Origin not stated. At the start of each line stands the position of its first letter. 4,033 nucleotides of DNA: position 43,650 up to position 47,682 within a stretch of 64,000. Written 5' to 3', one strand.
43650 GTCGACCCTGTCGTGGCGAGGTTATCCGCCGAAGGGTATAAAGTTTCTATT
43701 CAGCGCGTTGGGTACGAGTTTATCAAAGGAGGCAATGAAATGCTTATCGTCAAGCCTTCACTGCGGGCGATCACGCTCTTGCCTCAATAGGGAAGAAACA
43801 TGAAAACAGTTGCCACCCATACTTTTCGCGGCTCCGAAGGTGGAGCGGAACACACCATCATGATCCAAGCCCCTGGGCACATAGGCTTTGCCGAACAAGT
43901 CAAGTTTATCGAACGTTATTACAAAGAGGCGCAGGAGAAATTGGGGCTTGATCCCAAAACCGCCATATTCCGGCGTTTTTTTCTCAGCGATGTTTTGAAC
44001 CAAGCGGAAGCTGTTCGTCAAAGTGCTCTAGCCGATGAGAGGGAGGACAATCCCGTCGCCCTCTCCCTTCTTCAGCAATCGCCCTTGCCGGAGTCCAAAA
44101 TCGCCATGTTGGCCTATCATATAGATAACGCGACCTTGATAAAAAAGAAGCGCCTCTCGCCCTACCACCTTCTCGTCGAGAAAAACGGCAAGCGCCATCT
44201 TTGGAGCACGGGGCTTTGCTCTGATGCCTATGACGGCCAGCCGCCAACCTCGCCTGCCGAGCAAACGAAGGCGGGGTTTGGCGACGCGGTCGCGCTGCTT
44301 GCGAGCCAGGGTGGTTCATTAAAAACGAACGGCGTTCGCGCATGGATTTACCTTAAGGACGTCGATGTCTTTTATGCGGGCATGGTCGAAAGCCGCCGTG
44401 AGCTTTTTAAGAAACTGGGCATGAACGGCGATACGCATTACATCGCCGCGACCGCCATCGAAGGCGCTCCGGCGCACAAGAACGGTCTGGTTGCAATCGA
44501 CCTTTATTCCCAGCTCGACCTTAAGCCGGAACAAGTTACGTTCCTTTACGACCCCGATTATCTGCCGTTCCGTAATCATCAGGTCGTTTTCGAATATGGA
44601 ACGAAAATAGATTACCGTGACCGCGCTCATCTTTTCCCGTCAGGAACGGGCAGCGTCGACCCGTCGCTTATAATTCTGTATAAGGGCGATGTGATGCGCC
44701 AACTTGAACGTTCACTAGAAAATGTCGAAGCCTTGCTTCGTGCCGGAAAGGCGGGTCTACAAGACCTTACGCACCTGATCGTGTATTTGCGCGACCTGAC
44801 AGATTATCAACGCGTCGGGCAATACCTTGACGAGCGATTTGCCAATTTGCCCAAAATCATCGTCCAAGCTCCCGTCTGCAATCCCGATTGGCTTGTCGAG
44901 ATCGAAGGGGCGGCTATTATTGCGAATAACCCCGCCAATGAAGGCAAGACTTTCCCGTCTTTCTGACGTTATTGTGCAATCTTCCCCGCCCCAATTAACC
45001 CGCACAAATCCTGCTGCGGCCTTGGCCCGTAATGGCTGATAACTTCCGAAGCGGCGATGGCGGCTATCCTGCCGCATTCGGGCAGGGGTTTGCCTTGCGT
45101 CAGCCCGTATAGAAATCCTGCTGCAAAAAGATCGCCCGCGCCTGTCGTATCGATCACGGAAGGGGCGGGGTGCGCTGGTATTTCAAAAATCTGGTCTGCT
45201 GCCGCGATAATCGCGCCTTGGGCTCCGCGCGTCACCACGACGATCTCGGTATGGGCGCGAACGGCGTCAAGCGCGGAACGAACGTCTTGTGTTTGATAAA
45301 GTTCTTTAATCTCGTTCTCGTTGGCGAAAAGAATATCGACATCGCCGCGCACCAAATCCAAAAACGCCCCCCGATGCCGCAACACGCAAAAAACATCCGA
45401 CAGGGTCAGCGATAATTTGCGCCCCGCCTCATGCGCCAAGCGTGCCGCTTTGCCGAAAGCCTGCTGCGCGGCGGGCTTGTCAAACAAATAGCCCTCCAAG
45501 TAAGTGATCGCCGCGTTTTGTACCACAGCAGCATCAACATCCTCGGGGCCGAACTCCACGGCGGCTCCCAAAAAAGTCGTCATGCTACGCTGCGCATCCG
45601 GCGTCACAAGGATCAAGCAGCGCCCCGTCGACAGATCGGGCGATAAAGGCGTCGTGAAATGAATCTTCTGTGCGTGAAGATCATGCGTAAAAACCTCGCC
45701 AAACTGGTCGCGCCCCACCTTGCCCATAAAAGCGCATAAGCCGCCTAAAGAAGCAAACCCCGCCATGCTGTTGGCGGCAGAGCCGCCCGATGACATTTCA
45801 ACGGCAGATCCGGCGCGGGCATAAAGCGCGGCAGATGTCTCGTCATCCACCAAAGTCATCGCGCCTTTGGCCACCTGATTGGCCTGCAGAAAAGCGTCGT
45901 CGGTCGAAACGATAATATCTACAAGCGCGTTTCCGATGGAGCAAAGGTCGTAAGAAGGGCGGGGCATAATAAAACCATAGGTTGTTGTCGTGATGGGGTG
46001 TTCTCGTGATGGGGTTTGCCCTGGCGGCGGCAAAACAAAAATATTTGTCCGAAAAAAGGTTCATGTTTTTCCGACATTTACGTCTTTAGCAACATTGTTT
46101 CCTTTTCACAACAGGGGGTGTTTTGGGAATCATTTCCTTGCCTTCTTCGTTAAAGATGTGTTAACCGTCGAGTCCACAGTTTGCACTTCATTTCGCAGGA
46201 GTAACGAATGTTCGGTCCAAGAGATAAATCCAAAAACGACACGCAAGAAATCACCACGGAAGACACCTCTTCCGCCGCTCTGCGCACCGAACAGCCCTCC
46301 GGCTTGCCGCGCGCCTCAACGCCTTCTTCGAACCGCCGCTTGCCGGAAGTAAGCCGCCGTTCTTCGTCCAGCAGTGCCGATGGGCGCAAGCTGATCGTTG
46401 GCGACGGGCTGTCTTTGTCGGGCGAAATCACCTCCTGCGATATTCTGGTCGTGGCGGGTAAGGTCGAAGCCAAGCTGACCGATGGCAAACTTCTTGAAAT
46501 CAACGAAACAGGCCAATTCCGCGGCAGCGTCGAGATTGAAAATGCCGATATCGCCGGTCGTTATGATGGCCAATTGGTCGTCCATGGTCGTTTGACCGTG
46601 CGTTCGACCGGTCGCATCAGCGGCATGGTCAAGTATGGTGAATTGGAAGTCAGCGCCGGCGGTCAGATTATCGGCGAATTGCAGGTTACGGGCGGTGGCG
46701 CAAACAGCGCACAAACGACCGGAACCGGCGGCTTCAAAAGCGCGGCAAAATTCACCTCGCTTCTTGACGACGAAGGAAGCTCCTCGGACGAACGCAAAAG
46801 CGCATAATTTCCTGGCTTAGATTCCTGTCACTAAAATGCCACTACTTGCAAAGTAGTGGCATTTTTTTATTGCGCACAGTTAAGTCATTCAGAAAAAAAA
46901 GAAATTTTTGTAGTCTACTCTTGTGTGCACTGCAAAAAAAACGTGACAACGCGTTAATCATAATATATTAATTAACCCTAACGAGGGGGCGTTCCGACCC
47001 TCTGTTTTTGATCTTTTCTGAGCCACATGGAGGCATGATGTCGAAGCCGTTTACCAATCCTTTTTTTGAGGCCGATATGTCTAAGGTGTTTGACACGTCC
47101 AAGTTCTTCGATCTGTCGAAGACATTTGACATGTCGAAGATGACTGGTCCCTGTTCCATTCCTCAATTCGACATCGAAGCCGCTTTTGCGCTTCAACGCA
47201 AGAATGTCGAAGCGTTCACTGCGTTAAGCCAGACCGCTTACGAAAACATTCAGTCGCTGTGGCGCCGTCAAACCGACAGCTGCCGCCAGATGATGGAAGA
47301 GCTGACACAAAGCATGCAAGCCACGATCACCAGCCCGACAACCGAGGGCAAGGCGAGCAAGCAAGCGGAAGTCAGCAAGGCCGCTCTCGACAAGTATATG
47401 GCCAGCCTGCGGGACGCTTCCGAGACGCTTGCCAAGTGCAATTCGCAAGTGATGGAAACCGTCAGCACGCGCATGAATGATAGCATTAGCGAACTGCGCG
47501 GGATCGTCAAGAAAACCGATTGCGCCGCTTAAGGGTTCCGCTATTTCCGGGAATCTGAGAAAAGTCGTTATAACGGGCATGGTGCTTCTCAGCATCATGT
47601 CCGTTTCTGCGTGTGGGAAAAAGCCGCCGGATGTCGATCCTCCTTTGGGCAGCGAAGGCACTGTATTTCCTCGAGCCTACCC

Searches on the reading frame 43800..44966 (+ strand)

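Call 40: search_protein_families(library=pfam, proteins=[window:43800-44966:+], max_evalue=0.001)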
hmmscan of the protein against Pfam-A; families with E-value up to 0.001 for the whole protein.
window:43800-44966:+ (388 aa): 1 family
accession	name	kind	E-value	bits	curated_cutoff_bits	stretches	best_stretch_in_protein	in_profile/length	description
PF01042.26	Ribonuc_L-PSP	-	1.2e-15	58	27.3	1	277-373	20-120/121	Endoribonuclease L-PSP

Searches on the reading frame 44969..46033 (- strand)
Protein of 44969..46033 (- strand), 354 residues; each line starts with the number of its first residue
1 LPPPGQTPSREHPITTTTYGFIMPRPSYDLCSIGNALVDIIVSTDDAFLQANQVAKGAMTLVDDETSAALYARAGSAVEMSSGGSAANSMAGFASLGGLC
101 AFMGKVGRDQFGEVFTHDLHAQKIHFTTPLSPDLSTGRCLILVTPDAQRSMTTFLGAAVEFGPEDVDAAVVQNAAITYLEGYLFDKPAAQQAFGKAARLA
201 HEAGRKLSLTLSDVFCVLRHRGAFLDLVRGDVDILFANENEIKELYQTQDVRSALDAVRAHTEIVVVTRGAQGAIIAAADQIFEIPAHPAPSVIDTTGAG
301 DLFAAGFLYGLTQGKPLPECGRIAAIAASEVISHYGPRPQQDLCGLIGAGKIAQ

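Call 40: search_protein_families(library=pfam, proteins=[window:44969-46033:-], max_evalue=0.001)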
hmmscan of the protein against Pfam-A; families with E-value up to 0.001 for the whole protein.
window:44969-46033:- (354 aa): 1 family
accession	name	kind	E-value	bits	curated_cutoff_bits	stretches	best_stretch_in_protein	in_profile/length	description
PF00294.29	PfkB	-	5.7e-53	180.6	25.8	1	74-338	27-296/302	pfkB family carbohydrate kinase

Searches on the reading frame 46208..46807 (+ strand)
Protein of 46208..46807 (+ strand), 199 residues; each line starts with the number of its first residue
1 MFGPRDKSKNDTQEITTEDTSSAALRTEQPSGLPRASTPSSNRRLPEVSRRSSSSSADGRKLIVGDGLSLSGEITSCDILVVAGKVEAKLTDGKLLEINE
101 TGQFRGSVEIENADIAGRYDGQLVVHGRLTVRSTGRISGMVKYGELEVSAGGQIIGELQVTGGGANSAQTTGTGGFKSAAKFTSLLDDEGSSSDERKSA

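Call 40: search_protein_families(library=pfam, proteins=[window:46208-46807:+], max_evalue=0.001)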
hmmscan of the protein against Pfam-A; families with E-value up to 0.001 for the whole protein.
window:46208-46807:+ (199 aa): 1 family
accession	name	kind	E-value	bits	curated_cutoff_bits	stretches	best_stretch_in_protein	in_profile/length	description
PF04519.19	Bactofilin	-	2.2e-19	70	27.9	1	63-158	2-97/98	Polymer-forming cytoskeletal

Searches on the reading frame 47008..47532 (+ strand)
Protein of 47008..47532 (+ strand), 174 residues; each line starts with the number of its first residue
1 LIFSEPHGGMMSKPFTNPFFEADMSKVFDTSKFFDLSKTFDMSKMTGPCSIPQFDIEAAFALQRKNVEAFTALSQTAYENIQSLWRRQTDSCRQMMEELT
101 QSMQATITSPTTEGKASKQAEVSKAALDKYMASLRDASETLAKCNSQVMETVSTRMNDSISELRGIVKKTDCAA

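Call 40: search_protein_families(library=pfam, proteins=[window:47008-47532:+], max_evalue=0.001)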
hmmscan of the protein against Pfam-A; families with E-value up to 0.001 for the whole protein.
window:47008-47532:+ (174 aa): 1 family
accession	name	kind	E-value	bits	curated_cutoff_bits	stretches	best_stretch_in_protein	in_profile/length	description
PF09361.15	Phasin_2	-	1.2e-13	51.6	24.9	1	60-155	4-99/100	Phasin protein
